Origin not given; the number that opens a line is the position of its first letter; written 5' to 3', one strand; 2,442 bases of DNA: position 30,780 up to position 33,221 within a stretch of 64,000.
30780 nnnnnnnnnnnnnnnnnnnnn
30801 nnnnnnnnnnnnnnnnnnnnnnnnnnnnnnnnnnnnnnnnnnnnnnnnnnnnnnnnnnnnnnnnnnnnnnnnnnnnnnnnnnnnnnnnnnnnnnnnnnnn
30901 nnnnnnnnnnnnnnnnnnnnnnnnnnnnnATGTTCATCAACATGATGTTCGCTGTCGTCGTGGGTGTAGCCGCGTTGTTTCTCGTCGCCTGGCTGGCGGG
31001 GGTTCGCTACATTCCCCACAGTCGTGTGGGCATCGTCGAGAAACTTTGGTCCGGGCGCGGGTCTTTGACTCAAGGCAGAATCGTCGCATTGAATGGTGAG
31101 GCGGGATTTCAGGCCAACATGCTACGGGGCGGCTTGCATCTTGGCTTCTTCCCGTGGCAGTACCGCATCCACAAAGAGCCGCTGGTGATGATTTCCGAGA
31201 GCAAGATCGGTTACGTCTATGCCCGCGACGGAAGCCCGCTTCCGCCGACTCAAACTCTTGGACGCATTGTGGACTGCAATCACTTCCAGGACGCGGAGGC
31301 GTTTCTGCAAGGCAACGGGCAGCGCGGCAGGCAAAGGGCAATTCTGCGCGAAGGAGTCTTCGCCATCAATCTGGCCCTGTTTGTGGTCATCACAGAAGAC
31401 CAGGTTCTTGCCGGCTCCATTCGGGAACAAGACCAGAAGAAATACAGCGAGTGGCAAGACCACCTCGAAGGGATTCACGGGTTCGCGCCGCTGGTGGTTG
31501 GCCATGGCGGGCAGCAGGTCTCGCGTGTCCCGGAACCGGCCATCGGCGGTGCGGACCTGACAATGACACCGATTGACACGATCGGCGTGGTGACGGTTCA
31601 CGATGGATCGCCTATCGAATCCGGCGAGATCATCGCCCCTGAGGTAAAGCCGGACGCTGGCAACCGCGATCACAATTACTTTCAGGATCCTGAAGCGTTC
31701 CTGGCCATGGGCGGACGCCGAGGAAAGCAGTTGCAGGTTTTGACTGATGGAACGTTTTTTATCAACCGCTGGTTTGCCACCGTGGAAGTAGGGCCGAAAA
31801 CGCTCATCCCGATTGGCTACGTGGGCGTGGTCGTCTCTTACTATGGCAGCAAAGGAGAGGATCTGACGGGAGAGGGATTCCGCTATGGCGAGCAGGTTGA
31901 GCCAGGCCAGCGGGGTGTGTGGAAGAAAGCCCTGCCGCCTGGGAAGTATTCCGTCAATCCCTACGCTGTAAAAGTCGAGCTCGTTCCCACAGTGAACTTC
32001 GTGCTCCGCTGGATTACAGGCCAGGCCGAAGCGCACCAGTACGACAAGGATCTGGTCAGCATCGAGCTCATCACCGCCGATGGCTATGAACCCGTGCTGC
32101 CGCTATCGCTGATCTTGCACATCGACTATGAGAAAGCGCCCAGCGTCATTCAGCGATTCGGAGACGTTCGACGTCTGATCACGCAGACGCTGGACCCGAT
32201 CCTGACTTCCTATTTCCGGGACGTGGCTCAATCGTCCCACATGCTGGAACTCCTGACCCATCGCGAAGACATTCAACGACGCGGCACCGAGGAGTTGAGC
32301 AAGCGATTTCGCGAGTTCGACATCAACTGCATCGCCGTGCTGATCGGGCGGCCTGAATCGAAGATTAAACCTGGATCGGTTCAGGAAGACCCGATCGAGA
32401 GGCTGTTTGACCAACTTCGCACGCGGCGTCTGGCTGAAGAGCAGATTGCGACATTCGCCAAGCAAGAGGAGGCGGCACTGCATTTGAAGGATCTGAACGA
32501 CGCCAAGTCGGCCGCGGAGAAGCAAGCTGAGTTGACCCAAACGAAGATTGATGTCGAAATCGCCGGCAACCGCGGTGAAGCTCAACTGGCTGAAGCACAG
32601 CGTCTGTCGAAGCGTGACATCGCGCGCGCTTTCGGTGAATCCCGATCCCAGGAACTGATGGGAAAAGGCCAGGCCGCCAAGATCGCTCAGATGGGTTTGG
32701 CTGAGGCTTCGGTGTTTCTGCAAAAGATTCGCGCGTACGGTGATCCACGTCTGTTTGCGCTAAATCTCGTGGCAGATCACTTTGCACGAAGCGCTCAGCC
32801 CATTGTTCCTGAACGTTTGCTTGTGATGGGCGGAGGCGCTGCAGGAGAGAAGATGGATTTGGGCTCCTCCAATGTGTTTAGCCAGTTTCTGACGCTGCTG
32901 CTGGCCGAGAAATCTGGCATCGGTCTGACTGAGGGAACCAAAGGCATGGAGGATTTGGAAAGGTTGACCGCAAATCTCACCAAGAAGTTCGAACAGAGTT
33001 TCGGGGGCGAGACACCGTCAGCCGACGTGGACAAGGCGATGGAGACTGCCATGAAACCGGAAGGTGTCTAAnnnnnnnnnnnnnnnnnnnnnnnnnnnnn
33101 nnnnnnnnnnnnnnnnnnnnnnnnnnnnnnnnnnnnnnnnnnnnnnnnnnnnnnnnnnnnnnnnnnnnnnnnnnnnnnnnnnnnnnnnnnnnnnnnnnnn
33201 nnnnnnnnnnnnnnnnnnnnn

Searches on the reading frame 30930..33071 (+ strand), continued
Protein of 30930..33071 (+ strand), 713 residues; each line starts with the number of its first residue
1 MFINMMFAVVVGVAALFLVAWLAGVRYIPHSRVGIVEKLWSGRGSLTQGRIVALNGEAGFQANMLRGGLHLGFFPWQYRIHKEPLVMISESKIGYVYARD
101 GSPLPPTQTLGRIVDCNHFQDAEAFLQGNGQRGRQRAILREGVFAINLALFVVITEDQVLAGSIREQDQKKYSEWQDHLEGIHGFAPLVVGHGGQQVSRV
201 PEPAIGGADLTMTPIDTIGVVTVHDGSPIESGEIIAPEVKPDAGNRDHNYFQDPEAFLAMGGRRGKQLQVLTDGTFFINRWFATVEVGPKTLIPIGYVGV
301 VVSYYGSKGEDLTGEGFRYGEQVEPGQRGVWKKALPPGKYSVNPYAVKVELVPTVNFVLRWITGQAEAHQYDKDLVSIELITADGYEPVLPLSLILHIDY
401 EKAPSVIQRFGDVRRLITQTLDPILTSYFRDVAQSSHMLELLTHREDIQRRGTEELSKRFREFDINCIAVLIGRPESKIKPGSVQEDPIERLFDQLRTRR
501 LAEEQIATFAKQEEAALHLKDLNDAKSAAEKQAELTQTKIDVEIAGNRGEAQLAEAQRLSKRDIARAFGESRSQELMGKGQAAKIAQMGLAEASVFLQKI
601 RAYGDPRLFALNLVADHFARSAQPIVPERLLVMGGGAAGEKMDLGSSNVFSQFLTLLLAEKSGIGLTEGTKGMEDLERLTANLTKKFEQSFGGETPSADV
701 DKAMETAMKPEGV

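Call 22: find_encoding_contigs(protein=P0232, flank=8000, max_places=2)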
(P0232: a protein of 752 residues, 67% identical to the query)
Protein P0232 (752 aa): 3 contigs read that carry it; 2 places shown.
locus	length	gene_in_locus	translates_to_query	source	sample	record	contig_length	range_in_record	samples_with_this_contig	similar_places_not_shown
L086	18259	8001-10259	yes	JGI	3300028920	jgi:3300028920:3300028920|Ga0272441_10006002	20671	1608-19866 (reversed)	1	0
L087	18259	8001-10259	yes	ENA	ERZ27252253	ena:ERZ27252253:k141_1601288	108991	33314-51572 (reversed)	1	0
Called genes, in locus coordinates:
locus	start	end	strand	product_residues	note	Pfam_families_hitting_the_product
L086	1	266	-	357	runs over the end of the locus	?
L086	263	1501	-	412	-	PF08442:ATP-grasp_2, PF24948:Citrate_synth_N, PF16114:Citrate_bind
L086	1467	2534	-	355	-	PF00392:GntR, PF13545:HTH_Crp_2 (weak), PF27163:YmtS_Ross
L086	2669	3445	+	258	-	PF09339:HTH_IclR, PF01614:IclR_C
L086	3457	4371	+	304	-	-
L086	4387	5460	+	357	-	-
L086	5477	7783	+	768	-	-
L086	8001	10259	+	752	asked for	PF01145:Band_7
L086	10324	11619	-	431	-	PF09861:Lar_N, PF21113:LarA_C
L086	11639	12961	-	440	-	PF01943:Polysacc_synt, PF13440:Polysacc_synt_3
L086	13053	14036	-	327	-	PF13641:Glyco_tranf_2_3, PF00535:Glycos_transf_2, PF10111:Glyco_tranf_2_2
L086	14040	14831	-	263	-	PF01728:FtsJ (weak), PF13489:Methyltransf_23, PF07021:MetW, PF13649:Methyltransf_25, PF13847:Methyltransf_31, PF08241:Methyltransf_11, PF08242:Methyltransf_12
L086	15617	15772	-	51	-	-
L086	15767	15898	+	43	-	-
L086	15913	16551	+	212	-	-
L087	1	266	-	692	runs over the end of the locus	PF00549:Ligase_CoA (faint), PF13607:Succ_CoA_lig, PF00285:Citrate_synt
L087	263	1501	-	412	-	PF08442:ATP-grasp_2, PF24948:Citrate_synth_N, PF16114:Citrate_bind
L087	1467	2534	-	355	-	PF00392:GntR, PF13545:HTH_Crp_2 (weak), PF27163:YmtS_Ross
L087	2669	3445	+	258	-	PF09339:HTH_IclR, PF01614:IclR_C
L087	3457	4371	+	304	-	-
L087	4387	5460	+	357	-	-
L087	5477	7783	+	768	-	-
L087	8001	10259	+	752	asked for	PF01145:Band_7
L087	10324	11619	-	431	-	PF09861:Lar_N, PF21113:LarA_C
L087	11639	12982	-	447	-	PF01943:Polysacc_synt, PF13440:Polysacc_synt_3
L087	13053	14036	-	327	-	PF13641:Glyco_tranf_2_3, PF00535:Glycos_transf_2, PF10111:Glyco_tranf_2_2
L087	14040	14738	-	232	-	PF01728:FtsJ (weak), PF13489:Methyltransf_23, PF07021:MetW, PF13847:Methyltransf_31, PF08241:Methyltransf_11, PF08242:Methyltransf_12, PF13649:Methyltransf_25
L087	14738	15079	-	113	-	-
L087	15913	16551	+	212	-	-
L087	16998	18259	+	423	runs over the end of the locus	PF03773:ArsP_1, PF00403:HMA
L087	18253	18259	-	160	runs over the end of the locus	PF03449:GreA_GreB_N, PF01272:GreA_GreB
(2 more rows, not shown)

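Call 43: find_related_loci(query=A2, collection=metagenome_contigs, flank=6000)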
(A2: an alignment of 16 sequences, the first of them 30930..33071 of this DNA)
Query A2 (713 aa) in metagenome_contigs; peptide patterns used: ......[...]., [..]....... (x = any residue, [..] = any of these).
451 stretches matched a pattern; 257 encode a relative of the query (tblastn E <= 1e-3); the best 80 are kept; 80 distinct loci.
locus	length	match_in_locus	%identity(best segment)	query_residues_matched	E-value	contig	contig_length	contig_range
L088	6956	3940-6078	96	1-713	0e+0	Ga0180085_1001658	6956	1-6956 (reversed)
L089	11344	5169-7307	94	1-713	0e+0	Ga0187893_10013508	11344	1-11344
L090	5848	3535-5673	93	1-713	0e+0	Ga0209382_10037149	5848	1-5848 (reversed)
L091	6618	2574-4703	94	1-712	0e+0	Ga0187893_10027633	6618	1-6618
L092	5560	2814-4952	94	1-713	0e+0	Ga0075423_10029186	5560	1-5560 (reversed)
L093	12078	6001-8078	93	1-713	0e+0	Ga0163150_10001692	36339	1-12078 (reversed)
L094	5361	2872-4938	81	16-709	0e+0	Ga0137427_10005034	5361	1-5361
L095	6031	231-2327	79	1-706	0e+0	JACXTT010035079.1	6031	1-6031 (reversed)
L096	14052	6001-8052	81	1-690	0e+0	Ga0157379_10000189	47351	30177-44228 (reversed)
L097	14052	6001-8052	81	1-690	0e+0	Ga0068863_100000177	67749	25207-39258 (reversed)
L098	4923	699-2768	81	1-696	0e+0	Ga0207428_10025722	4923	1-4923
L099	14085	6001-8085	80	1-701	0e+0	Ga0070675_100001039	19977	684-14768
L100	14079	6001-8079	80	1-700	0e+0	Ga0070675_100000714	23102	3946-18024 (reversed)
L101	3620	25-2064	82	13-698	0e+0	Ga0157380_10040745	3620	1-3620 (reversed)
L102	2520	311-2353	81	1-688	0e+0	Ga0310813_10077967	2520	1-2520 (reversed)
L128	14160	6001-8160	68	4-697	0e+0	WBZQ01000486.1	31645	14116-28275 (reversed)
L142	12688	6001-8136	65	5-696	0e+0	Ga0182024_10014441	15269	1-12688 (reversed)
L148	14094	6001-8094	65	2-688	0e+0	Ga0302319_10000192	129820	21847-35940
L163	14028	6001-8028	64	3-666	0e+0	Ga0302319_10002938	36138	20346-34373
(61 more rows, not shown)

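Call 65: search_protein_families(library=pfam, proteins=[L148:2858-4567:-, L163:2722-4578:+, L128:3453-4607:-, L142:3157-4866:-], max_evalue=0.0001)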
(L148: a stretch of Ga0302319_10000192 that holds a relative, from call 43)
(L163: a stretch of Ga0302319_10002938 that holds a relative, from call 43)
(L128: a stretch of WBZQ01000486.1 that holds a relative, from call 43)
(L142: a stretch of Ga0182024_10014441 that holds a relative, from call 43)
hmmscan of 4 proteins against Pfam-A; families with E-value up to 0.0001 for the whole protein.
L148:2858-4567:- (569 aa): 3 families
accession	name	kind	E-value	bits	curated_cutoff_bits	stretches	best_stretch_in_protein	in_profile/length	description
PF00437.27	T2SSE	-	2.5e-141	471.1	24.9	1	182-563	2-370/370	Type II/IV secretion system protein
PF05157.20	MshEN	-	1.1e-16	61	23.1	1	62-147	1-87/90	MshEN domain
PF25199.1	nSTAND_NTPase5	-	1.1e-06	29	34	1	296-365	14-85/145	Novel STAND NTPase 5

L163:2722-4578:+ (618 aa): 4 families
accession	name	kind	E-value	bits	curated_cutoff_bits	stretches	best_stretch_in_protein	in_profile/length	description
PF00005.33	ABC_tran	-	3.9e-33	115.4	25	1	396-545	1-137/137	ABC transporter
PF00664.28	ABC_membrane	-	1.1e-29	104.4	28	1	84-334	22-274/274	ABC transporter transmembrane region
PF13304.12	AAA_21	-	7.5e-06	26.6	27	0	516-572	237-296/304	AAA domain, putative AbiEii toxin, Type IV TA system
PF02463.25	SMC_N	-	1.7e-05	24.8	40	1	390-589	135-213/220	RecF/RecN/SMC N terminal domain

L128:3453-4607:- (384 aa): 6 families
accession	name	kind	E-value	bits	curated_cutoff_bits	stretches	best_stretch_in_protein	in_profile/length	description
PF07724.20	AAA_2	-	2.3e-09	38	27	1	41-253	3-163/166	AAA domain (Cdc48 subfamily)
PF00004.35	AAA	-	4.9e-09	37.2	21.2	1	44-165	1-98/131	ATPase family associated with various cellular activities (AAA)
PF13555.12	AAA_29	-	1.3e-06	28.5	27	1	41-70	22-51/61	P-loop containing region of AAA domain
PF13401.12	AAA_22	-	2.9e-06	28.1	27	1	42-142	6-97/130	AAA domain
PF01078.27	Mg_chelatase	-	1.8e-05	24.7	20.3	1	17-137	4-119/207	Magnesium chelatase, subunit ChlI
PF05729.18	NACHT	-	2e-05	24.9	26.7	1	44-145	3-100/167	NACHT domain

L142:3157-4866:- (569 aa): 3 families
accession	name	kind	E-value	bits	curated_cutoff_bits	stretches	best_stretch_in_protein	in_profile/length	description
PF00437.27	T2SSE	-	3.7e-142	473.8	24.9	1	182-563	2-370/370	Type II/IV secretion system protein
PF05157.20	MshEN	-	8.2e-17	61.4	23.1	1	62-145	1-85/90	MshEN domain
PF25199.1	nSTAND_NTPase5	-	2.1e-06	28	34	1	296-365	14-85/145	Novel STAND NTPase 5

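Call 71: search_solved_structures(query=A2, max_evalue=0.001)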
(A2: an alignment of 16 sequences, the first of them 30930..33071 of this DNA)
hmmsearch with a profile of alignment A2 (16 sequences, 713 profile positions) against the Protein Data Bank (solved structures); distinct sequences matched with E-value up to 0.001: 0.

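Call 80: search_solved_structures(query=A2, max_evalue=10, show_alignments=1)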
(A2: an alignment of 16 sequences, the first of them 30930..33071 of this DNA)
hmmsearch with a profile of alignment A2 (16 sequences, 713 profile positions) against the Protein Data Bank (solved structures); distinct sequences matched with E-value up to 10: 5.
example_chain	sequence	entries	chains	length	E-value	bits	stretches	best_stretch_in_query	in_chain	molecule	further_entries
3pvz_A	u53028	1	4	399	0.16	13.2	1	348-428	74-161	UDP-N-acetylglucosamine 4,6-dehydratase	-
4qiw_H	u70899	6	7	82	1.6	9.8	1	148-196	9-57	DNA-directed RNA polymerase subunit H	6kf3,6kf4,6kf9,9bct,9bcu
6i8w_A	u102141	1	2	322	1.7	9.7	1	608-684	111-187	Alpha/beta fold hydrolase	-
6b0x_a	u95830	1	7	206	4.9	8.2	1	488-570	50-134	Scaffold protein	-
4l2w_C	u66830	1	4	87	8.1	7.5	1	476-541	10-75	Rho-associated protein kinase 1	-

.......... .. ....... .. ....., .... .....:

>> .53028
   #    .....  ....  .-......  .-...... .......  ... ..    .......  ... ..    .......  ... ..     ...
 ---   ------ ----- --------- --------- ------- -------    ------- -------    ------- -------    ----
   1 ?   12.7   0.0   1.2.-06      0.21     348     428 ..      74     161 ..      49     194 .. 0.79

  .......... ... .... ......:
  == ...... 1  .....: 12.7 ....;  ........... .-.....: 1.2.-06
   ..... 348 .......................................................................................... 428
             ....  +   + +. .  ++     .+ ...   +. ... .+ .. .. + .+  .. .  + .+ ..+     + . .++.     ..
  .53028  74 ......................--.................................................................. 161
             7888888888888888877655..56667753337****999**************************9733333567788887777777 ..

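Call 85: search_protein_families(library=phrogs, proteins=[window:30930-33071:+], max_evalue=0.001)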
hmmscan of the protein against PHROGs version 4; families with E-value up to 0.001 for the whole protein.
window:30930-33071:+ (713 aa): 1 family
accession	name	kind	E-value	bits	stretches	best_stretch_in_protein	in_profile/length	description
phrog_200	-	other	9.5e-10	39.1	1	293-560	104-312/379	lipoprotein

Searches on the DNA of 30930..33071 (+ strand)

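Call 44: search_rna_families(sources=[L113, L128, L132, L138, L144, L148, L153, L155, L166, L163], threshold=gathering)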
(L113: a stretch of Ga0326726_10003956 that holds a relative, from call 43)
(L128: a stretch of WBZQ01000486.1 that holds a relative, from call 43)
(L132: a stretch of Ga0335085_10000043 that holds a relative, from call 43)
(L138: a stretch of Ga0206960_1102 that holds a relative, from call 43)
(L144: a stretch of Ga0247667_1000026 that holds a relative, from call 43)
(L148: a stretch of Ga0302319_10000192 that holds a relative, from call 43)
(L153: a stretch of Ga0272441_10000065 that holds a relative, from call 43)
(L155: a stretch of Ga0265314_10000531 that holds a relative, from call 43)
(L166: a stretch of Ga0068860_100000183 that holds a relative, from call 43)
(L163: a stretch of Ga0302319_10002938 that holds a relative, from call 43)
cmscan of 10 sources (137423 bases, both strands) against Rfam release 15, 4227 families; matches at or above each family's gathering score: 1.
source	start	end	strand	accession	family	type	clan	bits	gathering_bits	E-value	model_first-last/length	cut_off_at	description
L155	5657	5800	+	RF00379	c-di-AMP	Cis-reg; riboswitch;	-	80.6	38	8.2e-17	1-134/134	no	c-di-AMP riboswitch aptamer (ydaO/yuaA leader)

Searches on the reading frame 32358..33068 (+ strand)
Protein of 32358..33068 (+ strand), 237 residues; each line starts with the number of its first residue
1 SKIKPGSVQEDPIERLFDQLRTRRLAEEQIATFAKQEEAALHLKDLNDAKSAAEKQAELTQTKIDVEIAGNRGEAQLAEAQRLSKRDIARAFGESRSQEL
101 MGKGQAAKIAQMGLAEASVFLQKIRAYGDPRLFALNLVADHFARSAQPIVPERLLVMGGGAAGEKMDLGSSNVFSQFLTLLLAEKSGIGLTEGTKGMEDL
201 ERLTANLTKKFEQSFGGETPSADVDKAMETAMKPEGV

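Call 72: search_protein_families(library=pfam, proteins=[window:32358-33068:+], max_evalue=1)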
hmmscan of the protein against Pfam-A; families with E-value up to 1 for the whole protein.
window:32358-33068:+ (237 aa): 2 families
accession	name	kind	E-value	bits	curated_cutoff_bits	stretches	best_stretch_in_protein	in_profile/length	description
PF14362.11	DUF4407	-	0.011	15.5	31.3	1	36-151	111-207/297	Domain of unknown function (DUF4407)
PF23085.1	RRM_PARP14_3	-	0.16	12.5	24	1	7-66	12-71/82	PARP14, third RRM domain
